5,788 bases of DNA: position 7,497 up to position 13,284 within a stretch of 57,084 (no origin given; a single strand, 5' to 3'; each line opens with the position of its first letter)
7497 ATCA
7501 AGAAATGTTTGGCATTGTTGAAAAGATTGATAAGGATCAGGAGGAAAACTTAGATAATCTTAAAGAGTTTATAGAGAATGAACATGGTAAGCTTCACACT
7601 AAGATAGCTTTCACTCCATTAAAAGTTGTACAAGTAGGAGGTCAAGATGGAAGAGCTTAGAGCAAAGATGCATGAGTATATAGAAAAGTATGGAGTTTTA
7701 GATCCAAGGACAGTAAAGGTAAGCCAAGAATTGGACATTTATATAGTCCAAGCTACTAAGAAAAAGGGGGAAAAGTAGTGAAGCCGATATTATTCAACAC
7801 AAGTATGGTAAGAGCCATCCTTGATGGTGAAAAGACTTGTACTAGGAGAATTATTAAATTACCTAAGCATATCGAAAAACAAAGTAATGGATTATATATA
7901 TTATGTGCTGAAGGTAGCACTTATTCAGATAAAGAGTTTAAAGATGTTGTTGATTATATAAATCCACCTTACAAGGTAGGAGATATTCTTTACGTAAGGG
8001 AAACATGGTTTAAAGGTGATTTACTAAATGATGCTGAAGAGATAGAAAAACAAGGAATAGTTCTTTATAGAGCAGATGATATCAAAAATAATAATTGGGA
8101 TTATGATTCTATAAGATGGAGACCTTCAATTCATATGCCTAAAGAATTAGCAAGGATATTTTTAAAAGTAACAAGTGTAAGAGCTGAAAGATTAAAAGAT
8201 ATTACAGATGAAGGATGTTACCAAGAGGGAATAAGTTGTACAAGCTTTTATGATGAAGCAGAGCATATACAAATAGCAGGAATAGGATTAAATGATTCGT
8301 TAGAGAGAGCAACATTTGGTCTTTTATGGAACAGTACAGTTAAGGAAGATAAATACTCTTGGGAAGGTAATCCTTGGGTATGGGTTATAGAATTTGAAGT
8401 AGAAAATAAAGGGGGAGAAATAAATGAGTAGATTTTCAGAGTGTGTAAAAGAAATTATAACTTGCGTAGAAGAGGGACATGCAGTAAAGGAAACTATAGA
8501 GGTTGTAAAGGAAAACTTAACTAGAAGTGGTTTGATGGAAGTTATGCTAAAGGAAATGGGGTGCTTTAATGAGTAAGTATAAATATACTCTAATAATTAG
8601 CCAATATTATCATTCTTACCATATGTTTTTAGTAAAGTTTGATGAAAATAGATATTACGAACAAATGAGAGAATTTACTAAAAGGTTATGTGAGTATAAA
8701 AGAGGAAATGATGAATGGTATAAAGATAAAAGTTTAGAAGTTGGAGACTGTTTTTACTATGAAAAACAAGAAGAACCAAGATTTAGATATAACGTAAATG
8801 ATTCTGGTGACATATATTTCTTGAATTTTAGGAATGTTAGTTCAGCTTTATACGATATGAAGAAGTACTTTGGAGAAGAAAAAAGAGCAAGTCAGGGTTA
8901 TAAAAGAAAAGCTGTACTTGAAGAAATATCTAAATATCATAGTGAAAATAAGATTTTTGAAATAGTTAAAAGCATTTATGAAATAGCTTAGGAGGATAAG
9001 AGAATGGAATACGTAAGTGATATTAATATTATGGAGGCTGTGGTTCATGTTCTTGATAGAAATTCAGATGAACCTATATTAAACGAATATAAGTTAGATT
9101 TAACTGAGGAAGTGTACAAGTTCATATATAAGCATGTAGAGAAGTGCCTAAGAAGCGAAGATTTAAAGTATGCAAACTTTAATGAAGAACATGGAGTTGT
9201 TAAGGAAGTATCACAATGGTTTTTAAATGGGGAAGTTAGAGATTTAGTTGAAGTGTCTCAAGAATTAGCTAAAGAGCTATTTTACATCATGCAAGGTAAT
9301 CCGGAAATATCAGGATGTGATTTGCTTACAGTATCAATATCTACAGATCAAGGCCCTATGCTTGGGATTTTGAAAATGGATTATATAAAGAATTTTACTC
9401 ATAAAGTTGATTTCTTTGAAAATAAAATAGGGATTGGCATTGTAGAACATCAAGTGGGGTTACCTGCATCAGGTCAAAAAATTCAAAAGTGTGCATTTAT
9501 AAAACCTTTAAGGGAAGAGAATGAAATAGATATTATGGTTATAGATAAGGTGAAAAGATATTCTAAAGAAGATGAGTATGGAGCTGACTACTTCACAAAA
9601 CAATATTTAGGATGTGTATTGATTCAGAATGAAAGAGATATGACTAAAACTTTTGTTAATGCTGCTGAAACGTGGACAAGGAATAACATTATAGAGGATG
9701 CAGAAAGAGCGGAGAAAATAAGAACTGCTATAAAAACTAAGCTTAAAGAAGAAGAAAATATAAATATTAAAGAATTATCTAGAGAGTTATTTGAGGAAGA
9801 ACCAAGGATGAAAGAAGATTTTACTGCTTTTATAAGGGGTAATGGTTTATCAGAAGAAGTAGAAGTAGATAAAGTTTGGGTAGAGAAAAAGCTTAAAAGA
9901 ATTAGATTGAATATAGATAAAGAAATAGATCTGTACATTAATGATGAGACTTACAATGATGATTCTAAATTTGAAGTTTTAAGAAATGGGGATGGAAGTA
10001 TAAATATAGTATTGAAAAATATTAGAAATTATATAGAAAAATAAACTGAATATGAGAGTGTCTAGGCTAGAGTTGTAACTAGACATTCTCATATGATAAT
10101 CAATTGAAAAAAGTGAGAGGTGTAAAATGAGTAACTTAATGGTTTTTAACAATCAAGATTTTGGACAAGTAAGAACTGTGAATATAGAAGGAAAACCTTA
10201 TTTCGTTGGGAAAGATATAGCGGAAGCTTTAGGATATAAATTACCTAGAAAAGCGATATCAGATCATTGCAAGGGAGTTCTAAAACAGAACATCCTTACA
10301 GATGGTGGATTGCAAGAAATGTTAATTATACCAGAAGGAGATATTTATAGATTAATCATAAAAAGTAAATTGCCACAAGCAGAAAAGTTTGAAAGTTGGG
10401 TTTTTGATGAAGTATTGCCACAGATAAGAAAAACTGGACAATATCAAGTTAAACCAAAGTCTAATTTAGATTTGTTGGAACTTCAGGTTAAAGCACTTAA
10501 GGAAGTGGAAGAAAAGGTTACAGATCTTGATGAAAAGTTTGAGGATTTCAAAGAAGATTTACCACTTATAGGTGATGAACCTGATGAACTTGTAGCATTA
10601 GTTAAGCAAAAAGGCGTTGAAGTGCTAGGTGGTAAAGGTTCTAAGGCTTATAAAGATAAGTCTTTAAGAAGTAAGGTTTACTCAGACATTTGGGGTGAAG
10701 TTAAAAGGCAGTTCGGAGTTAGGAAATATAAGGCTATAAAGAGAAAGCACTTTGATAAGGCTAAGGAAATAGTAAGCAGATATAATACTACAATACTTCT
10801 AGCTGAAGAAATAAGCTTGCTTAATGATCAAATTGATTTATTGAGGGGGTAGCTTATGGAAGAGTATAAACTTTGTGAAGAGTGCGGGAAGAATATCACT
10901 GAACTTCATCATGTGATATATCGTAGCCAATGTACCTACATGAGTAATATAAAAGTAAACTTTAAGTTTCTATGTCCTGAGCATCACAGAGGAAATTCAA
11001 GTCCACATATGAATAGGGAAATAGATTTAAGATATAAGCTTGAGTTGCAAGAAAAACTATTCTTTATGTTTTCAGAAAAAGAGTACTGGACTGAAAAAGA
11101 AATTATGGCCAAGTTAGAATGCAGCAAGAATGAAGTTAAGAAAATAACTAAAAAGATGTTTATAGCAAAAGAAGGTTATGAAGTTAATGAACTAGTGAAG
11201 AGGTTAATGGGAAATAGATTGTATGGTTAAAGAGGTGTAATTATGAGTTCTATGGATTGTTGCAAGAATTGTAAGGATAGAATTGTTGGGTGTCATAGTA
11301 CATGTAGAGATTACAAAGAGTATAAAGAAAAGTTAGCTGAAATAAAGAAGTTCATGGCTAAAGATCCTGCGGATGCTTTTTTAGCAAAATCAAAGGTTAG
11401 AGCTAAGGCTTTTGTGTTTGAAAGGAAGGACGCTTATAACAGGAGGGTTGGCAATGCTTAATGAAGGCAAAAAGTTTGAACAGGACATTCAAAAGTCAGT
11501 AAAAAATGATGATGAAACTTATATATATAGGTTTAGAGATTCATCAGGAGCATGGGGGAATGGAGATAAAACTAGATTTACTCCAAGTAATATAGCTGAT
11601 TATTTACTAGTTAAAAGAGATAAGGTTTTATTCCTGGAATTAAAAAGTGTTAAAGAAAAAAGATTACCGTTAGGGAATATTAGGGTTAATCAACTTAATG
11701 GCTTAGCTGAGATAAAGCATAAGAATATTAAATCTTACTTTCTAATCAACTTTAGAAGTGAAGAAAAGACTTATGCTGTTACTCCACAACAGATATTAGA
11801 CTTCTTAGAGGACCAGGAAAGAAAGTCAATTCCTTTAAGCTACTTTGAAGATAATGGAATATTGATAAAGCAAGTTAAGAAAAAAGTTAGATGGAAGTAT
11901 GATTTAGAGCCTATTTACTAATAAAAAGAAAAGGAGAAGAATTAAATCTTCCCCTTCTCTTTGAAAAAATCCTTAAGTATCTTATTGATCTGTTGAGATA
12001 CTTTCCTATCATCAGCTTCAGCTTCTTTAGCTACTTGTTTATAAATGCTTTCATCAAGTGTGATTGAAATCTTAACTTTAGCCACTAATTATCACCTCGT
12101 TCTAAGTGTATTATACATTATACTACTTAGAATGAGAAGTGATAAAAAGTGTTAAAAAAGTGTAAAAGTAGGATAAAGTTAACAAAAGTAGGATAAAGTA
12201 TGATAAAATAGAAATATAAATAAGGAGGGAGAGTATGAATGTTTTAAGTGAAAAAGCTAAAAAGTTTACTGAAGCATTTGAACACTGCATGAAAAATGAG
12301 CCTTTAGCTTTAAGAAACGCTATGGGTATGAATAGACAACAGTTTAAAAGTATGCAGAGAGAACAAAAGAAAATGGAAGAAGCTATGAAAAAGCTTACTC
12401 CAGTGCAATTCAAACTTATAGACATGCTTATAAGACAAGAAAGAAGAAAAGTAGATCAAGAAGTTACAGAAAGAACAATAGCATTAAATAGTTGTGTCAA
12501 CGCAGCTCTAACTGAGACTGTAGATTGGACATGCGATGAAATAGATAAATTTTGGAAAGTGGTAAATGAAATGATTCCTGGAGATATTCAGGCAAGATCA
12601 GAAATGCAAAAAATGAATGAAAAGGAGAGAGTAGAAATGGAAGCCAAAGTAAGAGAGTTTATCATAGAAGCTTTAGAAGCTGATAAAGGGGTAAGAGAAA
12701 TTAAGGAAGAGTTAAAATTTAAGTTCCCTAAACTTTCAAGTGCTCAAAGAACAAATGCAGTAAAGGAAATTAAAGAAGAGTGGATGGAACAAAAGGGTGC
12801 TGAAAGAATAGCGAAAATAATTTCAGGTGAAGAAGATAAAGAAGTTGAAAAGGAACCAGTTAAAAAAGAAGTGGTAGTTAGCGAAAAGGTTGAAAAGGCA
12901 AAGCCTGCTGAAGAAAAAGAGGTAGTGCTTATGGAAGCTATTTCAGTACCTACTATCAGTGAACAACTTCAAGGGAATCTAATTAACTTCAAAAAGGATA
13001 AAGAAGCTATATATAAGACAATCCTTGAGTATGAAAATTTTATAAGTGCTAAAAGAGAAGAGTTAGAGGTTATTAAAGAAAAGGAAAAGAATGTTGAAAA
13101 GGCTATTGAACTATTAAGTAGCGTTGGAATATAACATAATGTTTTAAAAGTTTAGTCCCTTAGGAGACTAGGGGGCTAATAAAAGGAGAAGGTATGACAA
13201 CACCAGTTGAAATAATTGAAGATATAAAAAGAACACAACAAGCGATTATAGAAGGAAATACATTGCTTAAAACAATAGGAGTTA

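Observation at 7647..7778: Unlisted 43-aa gene encodes a Spo0E-like phosphatase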

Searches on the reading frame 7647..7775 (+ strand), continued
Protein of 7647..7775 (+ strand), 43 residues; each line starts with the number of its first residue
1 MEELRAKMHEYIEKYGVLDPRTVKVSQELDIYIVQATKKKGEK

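Call 52: list_cluster_members(proteins=[window:7647-7775:+, P0003, P0004])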
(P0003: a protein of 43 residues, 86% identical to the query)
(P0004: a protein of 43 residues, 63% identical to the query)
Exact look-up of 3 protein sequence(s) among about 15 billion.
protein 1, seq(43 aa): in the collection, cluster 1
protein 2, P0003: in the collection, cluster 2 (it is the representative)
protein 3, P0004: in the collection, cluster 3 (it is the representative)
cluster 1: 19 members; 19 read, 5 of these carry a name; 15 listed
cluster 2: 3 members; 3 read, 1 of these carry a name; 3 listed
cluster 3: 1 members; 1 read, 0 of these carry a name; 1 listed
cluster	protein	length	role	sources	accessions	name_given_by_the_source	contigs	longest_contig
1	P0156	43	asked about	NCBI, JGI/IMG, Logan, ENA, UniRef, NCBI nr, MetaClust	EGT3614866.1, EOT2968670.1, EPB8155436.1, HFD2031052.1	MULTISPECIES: aspartyl-phosphate phosphatase Spo0E family protein [Clostridium] | Aspartyl-phosphate phosphatase Spo0E family protein n=1 Tax=Clostridium perfringens ... | \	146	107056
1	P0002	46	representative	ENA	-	-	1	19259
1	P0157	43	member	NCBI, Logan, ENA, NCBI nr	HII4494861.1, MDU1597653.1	TPA: aspartyl-phosphate phosphatase Spo0E family protein [Clostridium perfringens] | aspartyl-phosphate phosphatase Spo0E family protein [Clostridium perfringens]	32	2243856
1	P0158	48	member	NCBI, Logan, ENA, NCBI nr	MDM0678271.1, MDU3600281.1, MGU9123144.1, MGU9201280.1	MAG: aspartyl-phosphate phosphatase Spo0E family protein [Clostridium perfringens] | aspartyl-phosphate phosphatase Spo0E family protein [Clostridium perfringens]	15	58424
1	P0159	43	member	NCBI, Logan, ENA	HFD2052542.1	TPA: aspartyl-phosphate phosphatase Spo0E family protein [Clostridium perfringens]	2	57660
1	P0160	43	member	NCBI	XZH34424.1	aspartyl-phosphate phosphatase Spo0E family protein (plasmid) [Clostridium perfringens]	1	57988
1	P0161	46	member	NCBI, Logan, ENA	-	-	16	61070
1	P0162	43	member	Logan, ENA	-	-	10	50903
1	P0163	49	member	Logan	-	-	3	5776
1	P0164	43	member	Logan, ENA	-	-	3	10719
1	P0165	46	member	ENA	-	-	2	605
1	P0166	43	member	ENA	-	-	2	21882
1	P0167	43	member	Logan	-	-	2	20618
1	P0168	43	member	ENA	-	-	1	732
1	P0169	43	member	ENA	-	-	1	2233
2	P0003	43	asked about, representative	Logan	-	-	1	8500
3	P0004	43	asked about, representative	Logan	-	-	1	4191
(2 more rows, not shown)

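Call 61: search_solved_structures(query=A4, max_evalue=1, show_alignments=3)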
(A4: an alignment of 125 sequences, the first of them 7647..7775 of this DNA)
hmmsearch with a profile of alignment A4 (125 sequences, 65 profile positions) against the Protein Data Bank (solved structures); distinct sequences matched with E-value up to 1: 6.
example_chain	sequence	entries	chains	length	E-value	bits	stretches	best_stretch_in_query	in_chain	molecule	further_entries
2c0s_A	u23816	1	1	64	8.2e-09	38.1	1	6-52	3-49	CONSERVED DOMAIN PROTEIN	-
2bzb_A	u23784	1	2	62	7.4e-08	35.1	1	6-52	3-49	CONSERVED DOMAIN PROTEIN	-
6mrr_A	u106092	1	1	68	0.11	15.3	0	10-31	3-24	Foldit1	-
5nr5_A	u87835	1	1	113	0.15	14.9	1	14-56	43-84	MatA protein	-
8q6o_P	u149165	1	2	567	0.27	14.1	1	10-34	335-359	Cell division control protein 45 homolog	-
29tk_R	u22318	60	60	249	0.4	13.5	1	34-56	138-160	General transcription factor IIF subunit 2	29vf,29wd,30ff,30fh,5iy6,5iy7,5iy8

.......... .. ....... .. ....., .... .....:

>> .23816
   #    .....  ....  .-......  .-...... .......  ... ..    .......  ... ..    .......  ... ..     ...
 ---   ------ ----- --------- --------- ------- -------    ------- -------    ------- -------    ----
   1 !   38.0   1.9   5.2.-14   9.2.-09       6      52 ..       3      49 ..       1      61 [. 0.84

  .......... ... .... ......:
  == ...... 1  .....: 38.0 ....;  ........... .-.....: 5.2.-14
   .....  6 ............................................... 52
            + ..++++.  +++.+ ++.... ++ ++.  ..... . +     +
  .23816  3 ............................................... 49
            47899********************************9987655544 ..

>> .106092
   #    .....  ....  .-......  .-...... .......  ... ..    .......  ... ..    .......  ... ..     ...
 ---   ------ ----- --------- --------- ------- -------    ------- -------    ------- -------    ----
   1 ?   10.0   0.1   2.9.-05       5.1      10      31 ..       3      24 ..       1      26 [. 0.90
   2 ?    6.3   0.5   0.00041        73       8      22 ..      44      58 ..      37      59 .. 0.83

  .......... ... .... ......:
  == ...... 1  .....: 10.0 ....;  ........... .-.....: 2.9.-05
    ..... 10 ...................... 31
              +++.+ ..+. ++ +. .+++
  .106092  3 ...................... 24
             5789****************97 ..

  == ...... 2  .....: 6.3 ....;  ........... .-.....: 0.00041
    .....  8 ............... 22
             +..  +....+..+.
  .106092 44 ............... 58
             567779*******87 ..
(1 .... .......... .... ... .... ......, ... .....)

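Call 62: search_protein_families(library=pfam, alignment_id=A4, max_evalue=0.001)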
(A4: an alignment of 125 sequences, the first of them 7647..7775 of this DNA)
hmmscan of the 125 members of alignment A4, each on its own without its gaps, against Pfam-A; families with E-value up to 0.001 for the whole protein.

A. member 1, window:7647-7775:+ (43 aa): 1 family
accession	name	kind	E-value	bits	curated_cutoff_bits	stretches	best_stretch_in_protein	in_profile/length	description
PF09388.15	SpoOE-like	-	2e-13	50.5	23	1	1-37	5-41/42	Spo0E like sporulation regulatory protein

B. families by the number of members that match (of 125 scanned): 2 families
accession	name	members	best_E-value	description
PF09388.15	SpoOE-like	125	2.3e-16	Spo0E like sporulation regulatory protein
PF04446.17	Thg1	1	0.00032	tRNAHis guanylyltransferase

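Call 74: find_encoding_contigs(protein=P0157, flank=6000, max_places=3)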
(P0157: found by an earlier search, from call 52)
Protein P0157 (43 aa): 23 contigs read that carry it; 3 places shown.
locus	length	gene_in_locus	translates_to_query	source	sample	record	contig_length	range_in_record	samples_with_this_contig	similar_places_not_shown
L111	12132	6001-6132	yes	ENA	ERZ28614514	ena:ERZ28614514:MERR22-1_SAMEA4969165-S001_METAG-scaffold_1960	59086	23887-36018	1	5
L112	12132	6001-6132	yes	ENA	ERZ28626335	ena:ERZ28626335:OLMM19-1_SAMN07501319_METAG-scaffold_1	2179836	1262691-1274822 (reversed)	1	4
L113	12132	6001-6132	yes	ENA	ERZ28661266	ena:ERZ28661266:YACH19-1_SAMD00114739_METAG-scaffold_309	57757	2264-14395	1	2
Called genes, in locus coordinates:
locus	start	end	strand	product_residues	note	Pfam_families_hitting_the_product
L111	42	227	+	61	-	PF13443:HTH_26, PF01381:HTH_3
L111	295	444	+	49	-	PF21847:DUF6906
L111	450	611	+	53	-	-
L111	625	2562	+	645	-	PF02463:SMC_N (weak), PF13555:AAA_29 (faint)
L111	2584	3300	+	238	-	PF03837:RecT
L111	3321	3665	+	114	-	-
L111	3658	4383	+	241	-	PF00753:Lactamase_B (weak), PF23023:Anti-Pycsar_Apyc1, PF12706:Lactamase_B_2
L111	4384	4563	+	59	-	-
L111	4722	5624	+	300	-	PF09681:Phage_rep_org_N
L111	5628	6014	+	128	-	-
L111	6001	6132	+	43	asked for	PF09388:SpoOE-like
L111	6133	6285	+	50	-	-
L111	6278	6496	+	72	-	-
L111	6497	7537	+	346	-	PF04245:NA37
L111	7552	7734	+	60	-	PF10122:Zn_ribbon_Com (faint)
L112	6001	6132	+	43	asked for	PF09388:SpoOE-like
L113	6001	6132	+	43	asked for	PF09388:SpoOE-like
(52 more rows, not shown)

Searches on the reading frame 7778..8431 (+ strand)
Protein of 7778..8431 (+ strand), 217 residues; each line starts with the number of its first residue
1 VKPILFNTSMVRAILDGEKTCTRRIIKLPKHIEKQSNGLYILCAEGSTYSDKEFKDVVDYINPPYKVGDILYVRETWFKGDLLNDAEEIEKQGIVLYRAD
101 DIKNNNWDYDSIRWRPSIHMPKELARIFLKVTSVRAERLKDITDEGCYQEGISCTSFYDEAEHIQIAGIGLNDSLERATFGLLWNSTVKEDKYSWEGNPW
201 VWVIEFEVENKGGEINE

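Call 24: search_protein_families(library=pfam, proteins=[window:7778-8431:+], max_evalue=0.01)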
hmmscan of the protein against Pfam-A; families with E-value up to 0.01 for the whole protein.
window:7778-8431:+ (217 aa): 0 families

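Call 39: search_protein_families(library=ncbifam, proteins=[window:7778-8431:+], max_evalue=0.001)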
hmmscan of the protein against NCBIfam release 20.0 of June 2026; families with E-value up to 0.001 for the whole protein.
window:7778-8431:+ (217 aa): 0 families

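Call 73: search_protein_families(library=phrogs, proteins=[window:7778-8431:+], max_evalue=0.001)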
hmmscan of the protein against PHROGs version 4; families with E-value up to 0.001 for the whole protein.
window:7778-8431:+ (217 aa): 4 families
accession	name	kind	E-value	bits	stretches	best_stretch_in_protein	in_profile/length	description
phrog_874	-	unknown function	3e-60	205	1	2-211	68-259/277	-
phrog_18361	-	unknown function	1.3e-23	84.5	1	120-210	1-87/92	-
phrog_27495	-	unknown function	3.3e-10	41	1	2-107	8-118/186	-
phrog_28019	-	unknown function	1e-06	29.6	1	2-27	4-29/55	-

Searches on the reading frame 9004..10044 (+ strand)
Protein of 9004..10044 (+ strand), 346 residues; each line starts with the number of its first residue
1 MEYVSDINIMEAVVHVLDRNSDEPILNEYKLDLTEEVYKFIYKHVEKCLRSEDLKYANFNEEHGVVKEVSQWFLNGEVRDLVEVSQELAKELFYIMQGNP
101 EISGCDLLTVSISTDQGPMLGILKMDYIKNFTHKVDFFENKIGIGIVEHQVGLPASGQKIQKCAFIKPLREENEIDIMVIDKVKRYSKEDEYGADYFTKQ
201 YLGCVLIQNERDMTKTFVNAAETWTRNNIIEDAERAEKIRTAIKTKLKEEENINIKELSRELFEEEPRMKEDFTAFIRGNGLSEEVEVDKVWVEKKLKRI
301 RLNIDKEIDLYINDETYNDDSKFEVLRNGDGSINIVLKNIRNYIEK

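Call 24: search_protein_families(library=pfam, proteins=[window:9004-10044:+], max_evalue=0.01)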
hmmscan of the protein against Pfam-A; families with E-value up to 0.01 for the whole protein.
window:9004-10044:+ (346 aa): 1 family
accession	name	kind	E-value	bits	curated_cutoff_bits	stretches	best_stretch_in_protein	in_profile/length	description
PF04245.18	NA37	-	9.9e-77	258.9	24.6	1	13-344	1-324/325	37-kD nucleoid-associated bacterial protein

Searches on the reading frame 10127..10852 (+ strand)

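Call 24: search_protein_families(library=pfam, proteins=[window:10127-10852:+], max_evalue=0.01)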
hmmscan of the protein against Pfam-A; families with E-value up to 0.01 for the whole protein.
window:10127-10852:+ (241 aa): 2 families
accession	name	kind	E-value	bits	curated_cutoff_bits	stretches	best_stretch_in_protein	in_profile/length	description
PF10552.14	ORF6C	-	2.4e-32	111.7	22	1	117-229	2-114/114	ORF6C domain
PF02498.22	Bro-N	-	1.6e-22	80.4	25.6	1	14-98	1-96/96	BRO family, N-terminal domain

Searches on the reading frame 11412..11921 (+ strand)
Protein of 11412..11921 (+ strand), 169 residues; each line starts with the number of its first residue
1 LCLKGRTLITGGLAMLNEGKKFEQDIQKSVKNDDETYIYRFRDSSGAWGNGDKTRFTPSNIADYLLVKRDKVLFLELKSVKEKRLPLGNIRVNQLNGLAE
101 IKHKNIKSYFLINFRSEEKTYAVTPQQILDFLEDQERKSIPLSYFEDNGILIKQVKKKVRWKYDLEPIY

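Call 32: search_protein_families(library=pfam, proteins=[window:11412-11921:+], max_evalue=0.001)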
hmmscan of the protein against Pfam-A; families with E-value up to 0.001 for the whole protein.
window:11412-11921:+ (169 aa): 1 family
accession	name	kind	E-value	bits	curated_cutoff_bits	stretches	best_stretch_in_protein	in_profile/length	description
PF03838.20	RecU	-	3.7e-14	53.4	25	1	56-156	48-151/162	Recombination protein U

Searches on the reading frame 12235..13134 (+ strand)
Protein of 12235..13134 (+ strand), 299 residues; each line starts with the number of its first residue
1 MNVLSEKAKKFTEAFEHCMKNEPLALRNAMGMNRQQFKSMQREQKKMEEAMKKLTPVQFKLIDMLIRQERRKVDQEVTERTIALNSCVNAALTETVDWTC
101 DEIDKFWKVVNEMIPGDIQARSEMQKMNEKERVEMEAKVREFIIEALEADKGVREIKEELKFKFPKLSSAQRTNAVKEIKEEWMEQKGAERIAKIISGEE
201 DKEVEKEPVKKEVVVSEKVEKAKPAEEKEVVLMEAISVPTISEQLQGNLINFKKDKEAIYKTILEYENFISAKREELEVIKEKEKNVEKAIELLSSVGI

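Call 32: search_protein_families(library=pfam, proteins=[window:12235-13134:+], max_evalue=0.001)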
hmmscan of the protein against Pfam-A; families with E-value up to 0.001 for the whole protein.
window:12235-13134:+ (299 aa): 0 families

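Call 73: search_protein_families(library=phrogs, proteins=[window:12235-13134:+], max_evalue=0.001)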
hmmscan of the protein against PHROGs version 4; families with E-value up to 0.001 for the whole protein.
window:12235-13134:+ (299 aa): 1 family
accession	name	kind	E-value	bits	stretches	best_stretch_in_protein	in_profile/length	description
phrog_31923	-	unknown function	9.5e-40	138.2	1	4-235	20-245/351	-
